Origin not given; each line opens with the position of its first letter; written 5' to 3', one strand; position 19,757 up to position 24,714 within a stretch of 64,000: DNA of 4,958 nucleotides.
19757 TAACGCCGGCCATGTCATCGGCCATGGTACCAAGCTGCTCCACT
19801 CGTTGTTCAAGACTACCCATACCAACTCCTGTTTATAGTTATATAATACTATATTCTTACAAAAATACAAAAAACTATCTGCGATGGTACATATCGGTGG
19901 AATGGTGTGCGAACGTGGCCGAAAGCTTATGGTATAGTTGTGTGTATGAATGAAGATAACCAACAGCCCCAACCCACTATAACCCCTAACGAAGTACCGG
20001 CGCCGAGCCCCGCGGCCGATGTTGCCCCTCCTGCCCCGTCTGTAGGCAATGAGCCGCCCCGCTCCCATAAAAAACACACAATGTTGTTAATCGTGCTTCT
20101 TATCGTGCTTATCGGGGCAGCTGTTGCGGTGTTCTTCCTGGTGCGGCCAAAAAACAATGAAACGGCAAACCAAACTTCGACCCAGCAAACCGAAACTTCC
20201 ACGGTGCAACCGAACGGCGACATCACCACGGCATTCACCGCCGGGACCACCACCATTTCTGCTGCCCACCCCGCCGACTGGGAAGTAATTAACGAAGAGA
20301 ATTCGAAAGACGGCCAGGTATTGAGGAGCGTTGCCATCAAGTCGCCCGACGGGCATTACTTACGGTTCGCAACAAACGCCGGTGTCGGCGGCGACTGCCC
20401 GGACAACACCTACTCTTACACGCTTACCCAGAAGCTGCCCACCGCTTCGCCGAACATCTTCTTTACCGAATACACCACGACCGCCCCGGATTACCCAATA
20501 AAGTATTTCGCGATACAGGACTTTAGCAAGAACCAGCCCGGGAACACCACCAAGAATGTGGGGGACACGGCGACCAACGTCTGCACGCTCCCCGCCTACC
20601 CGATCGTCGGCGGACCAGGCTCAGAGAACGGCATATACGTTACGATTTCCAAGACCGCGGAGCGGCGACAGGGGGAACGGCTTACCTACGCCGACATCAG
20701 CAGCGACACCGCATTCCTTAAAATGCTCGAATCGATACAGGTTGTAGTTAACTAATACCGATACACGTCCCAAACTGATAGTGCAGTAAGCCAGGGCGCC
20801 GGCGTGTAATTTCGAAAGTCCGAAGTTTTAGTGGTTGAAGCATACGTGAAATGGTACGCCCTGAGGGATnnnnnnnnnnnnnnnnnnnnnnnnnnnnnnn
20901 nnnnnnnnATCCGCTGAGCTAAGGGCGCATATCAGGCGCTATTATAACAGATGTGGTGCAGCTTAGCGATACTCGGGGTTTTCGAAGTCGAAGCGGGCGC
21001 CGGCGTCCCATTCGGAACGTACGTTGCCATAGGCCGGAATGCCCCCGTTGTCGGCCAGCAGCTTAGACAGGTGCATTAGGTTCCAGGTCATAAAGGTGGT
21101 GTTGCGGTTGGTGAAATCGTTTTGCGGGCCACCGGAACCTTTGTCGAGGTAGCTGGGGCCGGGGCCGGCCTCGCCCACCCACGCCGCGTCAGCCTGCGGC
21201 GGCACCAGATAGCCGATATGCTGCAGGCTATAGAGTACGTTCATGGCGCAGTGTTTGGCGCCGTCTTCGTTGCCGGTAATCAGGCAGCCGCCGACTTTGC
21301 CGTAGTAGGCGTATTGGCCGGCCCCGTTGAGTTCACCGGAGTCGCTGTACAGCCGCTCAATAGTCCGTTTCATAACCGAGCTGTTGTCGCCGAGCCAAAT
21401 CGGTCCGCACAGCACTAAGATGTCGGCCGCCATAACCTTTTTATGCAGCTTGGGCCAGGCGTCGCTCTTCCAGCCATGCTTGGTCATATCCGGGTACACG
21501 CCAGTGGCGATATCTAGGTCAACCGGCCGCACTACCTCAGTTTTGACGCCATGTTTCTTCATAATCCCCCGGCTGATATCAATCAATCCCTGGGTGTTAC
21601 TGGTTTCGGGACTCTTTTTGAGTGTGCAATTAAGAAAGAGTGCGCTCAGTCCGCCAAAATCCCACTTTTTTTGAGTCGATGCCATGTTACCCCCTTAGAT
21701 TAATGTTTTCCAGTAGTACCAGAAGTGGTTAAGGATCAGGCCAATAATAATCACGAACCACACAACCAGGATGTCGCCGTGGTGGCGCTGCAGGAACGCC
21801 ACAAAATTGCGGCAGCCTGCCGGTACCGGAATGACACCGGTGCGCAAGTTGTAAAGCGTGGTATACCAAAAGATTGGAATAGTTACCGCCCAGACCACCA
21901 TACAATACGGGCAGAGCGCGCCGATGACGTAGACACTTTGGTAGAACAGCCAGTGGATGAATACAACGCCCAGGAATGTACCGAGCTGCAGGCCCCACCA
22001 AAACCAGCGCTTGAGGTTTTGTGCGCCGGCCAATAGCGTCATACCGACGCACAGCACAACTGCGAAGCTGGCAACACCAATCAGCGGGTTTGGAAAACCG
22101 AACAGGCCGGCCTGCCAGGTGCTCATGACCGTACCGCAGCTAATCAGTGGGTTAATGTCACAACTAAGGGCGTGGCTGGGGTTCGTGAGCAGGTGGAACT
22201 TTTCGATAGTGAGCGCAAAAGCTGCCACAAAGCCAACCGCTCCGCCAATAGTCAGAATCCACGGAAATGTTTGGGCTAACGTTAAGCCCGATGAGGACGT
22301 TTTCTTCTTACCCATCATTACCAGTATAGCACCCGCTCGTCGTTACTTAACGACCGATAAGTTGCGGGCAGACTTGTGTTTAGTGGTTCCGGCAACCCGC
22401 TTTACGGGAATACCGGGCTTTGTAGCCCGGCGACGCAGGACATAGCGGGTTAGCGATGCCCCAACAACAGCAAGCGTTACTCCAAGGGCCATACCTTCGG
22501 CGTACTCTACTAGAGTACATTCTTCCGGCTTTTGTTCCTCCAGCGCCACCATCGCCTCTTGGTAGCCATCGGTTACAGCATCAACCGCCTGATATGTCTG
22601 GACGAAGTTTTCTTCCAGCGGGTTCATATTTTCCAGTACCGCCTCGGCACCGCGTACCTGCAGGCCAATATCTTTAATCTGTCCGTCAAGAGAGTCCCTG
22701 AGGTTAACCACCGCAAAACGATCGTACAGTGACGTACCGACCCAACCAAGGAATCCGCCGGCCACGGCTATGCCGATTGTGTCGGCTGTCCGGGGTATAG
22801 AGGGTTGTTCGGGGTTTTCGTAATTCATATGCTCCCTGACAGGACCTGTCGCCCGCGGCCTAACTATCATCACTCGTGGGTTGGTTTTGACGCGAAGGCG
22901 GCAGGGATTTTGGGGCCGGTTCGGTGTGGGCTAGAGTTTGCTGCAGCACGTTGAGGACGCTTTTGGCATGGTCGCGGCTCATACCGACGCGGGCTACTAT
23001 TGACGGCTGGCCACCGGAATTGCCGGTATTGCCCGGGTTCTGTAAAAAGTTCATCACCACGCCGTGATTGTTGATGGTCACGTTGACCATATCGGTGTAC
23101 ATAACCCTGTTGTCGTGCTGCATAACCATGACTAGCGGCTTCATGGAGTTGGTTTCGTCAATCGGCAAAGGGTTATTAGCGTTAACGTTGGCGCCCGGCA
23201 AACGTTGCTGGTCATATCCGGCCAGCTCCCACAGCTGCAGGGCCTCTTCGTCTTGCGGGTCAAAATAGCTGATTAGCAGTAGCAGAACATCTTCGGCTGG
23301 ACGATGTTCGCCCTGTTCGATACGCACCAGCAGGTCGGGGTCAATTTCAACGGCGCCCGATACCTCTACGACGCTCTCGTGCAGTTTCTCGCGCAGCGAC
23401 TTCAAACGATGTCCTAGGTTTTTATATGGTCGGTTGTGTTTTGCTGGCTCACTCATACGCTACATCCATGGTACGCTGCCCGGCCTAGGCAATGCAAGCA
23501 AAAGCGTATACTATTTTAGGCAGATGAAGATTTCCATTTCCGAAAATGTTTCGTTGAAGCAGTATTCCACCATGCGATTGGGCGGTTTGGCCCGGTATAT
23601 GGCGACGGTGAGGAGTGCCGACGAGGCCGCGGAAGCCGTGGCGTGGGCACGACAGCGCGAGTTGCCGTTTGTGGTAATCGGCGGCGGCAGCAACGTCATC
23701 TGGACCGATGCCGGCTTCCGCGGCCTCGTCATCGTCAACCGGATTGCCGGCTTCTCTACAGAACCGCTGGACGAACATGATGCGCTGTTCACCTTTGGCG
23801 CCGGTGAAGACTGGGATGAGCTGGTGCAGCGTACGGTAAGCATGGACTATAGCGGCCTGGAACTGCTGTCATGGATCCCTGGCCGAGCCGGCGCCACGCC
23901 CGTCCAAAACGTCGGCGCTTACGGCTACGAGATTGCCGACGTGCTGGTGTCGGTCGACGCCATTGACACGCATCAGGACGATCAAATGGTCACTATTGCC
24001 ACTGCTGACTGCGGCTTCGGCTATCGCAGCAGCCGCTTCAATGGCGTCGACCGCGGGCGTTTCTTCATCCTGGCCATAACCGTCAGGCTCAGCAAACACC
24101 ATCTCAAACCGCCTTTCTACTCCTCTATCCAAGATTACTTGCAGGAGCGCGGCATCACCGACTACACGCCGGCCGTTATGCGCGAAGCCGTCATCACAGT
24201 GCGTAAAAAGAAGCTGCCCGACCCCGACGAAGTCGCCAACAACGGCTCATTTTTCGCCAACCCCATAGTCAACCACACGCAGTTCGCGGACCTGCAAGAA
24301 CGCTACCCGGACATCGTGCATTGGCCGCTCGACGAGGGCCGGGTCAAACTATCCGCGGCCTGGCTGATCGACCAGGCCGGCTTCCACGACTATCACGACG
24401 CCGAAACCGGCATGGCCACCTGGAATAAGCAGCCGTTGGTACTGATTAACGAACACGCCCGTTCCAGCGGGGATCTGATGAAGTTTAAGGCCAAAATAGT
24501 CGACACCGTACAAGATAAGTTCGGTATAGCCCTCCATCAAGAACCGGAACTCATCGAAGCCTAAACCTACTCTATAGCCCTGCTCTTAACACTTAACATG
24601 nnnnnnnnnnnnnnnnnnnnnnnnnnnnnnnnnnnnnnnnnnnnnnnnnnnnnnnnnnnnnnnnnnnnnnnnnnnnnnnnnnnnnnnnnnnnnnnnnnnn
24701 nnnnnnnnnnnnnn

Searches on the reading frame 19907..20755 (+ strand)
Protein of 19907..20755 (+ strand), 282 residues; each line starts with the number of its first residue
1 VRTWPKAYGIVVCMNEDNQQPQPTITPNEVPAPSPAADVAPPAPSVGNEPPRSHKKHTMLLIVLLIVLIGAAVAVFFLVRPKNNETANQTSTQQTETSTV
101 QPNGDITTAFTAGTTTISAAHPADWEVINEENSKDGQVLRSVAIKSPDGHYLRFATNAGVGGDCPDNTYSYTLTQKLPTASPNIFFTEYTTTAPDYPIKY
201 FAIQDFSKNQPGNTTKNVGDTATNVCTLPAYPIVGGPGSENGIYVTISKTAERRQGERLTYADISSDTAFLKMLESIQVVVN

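Call 102: search_protein_families(library=pfam, proteins=[window:19907-20755:+], max_evalue=0.001)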
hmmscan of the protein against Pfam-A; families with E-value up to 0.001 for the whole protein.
window:19907-20755:+ (282 aa): 2 families
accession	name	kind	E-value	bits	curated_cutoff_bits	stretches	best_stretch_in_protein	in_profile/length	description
PF18933.6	PsbP_2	-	4e-05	24.1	27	1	63-148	2-83/184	PsbP-like protein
PF21827.1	New_glue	-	0.00033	20.8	31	1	65-119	4-62/94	New glue protein family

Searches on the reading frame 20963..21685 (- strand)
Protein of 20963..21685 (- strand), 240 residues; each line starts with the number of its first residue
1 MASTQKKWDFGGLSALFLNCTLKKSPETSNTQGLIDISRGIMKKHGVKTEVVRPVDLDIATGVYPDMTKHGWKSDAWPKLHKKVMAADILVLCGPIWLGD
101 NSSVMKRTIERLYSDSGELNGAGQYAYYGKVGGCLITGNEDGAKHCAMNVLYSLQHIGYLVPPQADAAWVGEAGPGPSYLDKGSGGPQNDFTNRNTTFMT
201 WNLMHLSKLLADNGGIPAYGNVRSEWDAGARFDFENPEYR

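Call 102: search_protein_families(library=pfam, proteins=[window:20963-21685:-], max_evalue=0.001)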
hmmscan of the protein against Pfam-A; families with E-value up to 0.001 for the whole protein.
window:20963-21685:- (240 aa): 1 family
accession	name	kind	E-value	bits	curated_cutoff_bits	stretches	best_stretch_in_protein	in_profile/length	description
PF03358.20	FMN_red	-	1.3e-13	51.2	24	1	26-166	10-144/152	NADPH-dependent FMN reductase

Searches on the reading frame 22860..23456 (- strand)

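Call 85: search_protein_families(library=pfam, proteins=[window:22860-23456:-], max_evalue=0.01)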
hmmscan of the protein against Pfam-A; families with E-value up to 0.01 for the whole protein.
window:22860-23456:- (198 aa): 2 families
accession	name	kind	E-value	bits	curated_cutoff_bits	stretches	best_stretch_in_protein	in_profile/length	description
PF13560.12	HTH_31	-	2.3e-07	31.5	27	1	14-71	2-60/64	Helix-turn-helix domain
PF11950.13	DUF3467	-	0.00011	22.6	25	1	111-177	19-82/92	Protein of unknown function (DUF3467)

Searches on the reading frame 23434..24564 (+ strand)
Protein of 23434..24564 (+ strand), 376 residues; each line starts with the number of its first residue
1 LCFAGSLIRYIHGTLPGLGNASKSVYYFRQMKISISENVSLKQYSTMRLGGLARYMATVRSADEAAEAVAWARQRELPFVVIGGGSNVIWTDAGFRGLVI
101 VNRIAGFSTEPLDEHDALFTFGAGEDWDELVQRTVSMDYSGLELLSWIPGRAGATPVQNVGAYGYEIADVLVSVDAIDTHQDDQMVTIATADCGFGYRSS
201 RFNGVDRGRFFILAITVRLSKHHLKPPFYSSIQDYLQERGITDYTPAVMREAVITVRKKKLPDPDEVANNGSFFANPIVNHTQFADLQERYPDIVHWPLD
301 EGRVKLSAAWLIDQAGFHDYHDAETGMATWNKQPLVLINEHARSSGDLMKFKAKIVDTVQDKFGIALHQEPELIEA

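Call 85: search_protein_families(library=pfam, proteins=[window:23434-24564:+], max_evalue=0.01)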
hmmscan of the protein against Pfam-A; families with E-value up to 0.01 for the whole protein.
window:23434-24564:+ (376 aa): 2 families
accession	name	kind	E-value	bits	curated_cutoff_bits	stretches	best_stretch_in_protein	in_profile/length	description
PF01565.28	FAD_binding_4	-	6.5e-19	68.5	26.4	1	55-178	3-130/139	FAD binding domain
PF02873.21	MurB_C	-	9.5e-18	64.7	27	1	250-374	3-99/99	UDP-N-acetylenolpyruvoylglucosamine reductase, C-terminal domain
